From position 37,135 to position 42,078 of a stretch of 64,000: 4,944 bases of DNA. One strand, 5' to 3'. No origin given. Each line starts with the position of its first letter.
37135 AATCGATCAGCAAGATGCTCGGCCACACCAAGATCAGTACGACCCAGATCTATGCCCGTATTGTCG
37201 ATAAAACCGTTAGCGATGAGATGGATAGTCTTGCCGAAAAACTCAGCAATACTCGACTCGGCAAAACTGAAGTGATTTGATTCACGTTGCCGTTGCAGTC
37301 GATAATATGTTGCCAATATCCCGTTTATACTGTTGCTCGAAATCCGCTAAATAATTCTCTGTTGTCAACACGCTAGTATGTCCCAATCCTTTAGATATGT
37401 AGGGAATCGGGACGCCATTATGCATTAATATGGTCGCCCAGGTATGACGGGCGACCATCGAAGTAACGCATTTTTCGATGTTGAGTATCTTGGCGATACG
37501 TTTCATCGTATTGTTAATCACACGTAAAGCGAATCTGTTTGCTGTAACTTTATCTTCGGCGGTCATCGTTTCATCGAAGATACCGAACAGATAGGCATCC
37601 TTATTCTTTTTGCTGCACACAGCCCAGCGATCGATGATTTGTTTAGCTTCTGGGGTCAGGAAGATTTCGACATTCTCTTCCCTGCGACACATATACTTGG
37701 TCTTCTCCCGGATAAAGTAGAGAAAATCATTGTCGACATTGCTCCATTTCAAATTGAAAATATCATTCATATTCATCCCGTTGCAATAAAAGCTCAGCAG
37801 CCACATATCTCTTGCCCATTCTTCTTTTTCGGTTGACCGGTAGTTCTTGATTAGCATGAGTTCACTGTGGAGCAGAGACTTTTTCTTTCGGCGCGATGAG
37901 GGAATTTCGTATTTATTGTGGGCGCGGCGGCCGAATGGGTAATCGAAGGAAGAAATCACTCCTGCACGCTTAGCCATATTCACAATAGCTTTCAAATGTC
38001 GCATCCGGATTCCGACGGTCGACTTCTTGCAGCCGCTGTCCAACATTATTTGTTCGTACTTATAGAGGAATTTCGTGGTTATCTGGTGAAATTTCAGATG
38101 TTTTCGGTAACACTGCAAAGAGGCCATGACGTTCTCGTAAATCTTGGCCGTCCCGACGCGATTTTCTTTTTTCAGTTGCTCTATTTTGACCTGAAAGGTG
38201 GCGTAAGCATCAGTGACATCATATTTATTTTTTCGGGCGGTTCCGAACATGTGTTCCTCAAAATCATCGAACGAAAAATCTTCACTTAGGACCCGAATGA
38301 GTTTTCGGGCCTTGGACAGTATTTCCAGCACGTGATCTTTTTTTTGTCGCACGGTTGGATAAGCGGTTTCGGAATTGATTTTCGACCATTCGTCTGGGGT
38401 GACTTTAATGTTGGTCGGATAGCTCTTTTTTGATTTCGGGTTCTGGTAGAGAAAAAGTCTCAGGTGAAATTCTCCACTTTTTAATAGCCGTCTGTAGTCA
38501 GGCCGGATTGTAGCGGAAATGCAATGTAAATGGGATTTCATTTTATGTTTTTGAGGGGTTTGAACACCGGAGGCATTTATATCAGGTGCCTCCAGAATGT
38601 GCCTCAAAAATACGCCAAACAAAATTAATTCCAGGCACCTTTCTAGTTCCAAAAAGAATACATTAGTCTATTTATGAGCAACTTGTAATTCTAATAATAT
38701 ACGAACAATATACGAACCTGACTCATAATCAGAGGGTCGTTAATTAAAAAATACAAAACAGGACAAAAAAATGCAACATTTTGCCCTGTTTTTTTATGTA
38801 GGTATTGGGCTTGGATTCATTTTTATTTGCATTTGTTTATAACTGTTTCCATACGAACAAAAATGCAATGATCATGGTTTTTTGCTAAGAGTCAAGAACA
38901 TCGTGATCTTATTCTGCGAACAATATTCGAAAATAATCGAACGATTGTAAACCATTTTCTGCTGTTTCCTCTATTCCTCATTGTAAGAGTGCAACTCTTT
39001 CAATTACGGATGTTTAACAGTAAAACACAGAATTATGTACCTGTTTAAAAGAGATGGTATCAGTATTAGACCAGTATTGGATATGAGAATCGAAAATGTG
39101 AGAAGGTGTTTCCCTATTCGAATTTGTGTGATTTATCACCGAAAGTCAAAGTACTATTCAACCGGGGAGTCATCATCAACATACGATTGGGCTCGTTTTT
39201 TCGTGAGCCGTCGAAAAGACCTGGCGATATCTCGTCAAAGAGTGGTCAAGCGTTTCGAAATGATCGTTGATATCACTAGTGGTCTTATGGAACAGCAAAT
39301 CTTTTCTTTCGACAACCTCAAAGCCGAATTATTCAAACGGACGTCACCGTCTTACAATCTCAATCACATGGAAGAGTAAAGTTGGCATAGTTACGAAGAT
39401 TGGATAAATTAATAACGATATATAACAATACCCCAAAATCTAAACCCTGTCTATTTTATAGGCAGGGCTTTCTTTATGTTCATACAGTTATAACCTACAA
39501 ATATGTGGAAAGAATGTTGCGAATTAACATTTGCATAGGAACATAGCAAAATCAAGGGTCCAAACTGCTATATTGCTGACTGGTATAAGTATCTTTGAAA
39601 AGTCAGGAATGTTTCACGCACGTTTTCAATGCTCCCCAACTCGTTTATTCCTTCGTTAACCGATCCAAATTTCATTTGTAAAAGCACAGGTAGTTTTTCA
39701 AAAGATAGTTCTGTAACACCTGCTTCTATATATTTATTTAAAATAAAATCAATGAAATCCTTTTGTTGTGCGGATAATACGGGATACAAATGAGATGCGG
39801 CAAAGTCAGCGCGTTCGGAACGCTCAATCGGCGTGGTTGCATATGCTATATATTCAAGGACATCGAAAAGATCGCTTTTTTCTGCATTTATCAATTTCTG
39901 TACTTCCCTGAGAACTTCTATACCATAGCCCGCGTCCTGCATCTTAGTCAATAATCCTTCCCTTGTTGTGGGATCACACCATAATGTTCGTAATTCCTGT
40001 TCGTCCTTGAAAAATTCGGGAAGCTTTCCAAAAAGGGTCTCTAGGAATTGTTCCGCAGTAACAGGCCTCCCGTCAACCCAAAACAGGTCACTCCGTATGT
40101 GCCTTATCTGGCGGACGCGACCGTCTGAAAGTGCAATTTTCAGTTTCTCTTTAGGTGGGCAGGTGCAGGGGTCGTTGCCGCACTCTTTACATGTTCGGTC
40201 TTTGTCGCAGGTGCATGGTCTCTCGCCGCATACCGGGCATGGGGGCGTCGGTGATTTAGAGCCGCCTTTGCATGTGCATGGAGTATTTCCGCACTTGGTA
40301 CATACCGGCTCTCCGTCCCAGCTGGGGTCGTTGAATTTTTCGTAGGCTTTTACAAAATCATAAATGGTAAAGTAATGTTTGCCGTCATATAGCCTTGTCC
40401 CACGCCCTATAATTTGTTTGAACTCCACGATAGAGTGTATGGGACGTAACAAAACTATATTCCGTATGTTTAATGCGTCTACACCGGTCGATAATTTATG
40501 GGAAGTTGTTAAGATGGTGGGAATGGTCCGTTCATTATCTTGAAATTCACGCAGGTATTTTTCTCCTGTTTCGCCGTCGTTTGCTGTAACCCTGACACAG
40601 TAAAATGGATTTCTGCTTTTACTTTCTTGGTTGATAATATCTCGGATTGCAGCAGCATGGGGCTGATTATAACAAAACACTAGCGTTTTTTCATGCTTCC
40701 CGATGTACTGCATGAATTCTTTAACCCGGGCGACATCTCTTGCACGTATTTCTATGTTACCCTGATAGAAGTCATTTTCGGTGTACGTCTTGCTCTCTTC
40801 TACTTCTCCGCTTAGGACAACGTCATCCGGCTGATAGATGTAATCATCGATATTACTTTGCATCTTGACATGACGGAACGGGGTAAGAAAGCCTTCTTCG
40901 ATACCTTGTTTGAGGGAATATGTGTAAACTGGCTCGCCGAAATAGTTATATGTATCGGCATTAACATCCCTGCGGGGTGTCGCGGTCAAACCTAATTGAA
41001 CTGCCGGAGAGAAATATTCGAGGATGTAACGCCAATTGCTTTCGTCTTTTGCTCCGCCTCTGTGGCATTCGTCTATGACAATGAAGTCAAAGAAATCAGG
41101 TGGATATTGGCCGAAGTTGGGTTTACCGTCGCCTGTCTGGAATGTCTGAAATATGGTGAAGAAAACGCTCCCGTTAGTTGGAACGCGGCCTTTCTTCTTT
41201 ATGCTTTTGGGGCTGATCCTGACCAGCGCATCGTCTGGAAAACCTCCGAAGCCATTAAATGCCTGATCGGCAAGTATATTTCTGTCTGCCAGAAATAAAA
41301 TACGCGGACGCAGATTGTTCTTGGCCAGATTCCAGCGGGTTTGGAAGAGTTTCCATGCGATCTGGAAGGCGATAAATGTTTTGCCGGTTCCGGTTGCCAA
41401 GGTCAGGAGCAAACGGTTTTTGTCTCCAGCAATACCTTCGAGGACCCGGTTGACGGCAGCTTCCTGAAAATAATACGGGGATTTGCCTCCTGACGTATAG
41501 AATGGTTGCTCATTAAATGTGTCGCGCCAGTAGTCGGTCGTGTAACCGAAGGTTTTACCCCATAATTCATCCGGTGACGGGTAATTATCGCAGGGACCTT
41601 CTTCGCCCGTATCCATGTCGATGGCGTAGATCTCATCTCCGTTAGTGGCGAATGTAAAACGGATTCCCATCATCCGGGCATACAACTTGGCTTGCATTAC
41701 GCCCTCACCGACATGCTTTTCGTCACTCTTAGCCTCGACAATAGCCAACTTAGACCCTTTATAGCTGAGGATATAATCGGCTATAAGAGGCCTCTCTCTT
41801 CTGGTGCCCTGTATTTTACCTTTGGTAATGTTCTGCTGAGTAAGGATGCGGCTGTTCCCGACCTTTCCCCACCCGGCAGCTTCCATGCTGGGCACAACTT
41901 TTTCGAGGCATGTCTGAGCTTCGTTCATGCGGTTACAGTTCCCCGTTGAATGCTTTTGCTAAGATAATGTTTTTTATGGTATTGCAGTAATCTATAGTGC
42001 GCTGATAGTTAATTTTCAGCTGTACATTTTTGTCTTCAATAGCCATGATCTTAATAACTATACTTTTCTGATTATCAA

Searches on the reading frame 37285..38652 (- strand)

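Call 8: search_protein_families(library=pfam, proteins=[window:37285-38652:-], max_evalue=0.001)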
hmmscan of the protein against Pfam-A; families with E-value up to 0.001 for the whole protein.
window:37285-38652:- (456 aa): 3 families
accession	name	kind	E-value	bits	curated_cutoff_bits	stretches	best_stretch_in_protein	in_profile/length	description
PF13102.12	Phage_int_SAM_5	-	1.5e-15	57.8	22.3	1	151-239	4-94/98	Phage integrase SAM-like domain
PF00589.27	Phage_integrase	-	6e-15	55.9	27.1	1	274-439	17-170/172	Phage integrase family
PF17293.8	Arm-DNA-bind_5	-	0.00089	20.2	22.6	1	54-120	6-73/87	Arm DNA-binding domain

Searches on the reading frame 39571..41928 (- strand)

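Call 8: search_protein_families(library=pfam, proteins=[window:39571-41928:-], max_evalue=0.001)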
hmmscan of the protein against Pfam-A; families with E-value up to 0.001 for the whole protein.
window:39571-41928:- (786 aa): 7 families
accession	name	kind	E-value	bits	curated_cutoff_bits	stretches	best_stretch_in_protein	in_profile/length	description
PF04851.21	ResIII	-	2.5e-34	119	22.5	1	150-320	3-164/164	Type III restriction enzyme, res subunit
PF08463.15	EcoEI_R_C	-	3.6e-24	86.2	24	1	626-782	1-163/163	EcoEI R protein C-terminal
PF18766.7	SWI2_SNF2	-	7.1e-18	65.5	26.7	1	155-356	2-193/221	SWI2/SNF2 ATPase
PF00270.35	DEAD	-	2.1e-09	37.8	26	1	154-322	3-164/167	DEAD/DEAH box helicase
PF00271.37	Helicase_C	-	7.1e-05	23.5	23.5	1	405-512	6-108/110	Helicase conserved C-terminal domain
PF13588.12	HSDR_N_2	-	0.00058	20.4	25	0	50-109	39-100/110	Type I restriction enzyme R protein N terminus (HSDR_N)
PF04313.20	HSDR_N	-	0.0006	20.1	25.1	0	44-109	122-196/198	Type I restriction enzyme R protein N terminus (HSDR_N)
